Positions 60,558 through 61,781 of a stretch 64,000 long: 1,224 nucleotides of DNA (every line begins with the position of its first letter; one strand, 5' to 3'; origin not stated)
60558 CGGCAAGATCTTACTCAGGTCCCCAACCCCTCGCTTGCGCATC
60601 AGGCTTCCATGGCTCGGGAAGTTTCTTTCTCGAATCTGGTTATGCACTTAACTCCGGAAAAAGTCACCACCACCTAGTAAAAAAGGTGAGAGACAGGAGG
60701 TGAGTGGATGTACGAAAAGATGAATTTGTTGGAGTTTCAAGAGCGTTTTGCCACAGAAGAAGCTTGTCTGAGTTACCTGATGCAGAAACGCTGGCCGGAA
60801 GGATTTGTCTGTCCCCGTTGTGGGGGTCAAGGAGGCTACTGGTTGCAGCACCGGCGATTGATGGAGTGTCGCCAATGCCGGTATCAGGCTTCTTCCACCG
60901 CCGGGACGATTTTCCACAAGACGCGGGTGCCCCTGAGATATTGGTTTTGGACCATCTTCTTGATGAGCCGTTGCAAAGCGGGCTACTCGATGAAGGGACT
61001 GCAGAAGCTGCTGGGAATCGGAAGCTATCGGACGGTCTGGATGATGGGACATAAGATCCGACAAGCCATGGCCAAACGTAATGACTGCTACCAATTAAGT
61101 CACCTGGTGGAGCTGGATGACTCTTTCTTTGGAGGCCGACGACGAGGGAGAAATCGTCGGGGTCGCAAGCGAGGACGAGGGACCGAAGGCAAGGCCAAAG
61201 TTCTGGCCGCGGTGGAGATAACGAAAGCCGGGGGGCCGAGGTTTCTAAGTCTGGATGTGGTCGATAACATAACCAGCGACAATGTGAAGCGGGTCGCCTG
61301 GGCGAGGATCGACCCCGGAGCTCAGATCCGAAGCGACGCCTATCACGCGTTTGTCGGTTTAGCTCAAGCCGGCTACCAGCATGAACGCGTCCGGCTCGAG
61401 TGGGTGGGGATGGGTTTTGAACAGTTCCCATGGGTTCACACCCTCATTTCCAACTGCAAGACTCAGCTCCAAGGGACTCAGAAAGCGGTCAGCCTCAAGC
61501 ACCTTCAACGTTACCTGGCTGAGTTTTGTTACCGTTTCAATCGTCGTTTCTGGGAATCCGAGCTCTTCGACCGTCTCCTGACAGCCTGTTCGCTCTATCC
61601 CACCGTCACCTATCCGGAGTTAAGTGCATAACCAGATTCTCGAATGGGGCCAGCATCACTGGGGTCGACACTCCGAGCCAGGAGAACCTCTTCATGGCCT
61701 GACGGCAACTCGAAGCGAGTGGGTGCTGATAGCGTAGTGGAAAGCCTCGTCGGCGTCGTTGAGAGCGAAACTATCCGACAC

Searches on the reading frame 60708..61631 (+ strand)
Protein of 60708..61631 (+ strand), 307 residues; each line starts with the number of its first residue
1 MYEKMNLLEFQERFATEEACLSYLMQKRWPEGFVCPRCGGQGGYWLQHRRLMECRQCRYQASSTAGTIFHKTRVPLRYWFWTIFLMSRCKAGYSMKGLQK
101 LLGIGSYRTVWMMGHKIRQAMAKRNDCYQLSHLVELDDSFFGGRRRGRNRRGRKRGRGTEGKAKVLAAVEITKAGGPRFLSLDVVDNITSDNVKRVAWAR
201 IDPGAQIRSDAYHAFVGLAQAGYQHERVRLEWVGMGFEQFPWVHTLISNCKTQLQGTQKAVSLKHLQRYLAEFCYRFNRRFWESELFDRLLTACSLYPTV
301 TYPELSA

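Call 27: search_protein_families(library=pfam, proteins=[window:60708-61631:+])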
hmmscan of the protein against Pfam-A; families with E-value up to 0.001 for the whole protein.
window:60708-61631:+ (307 aa): 2 families
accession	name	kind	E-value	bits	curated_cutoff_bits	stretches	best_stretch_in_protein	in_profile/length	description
PF12762.13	DDE_Tnp_IS1595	-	2.7e-29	102.6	27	1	129-278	1-153/153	ISXO2-like transposase domain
PF12760.12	Zn_ribbon_IS1595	-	4.8e-15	55.7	25.4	1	16-60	2-46/46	Transposase zinc-ribbon domain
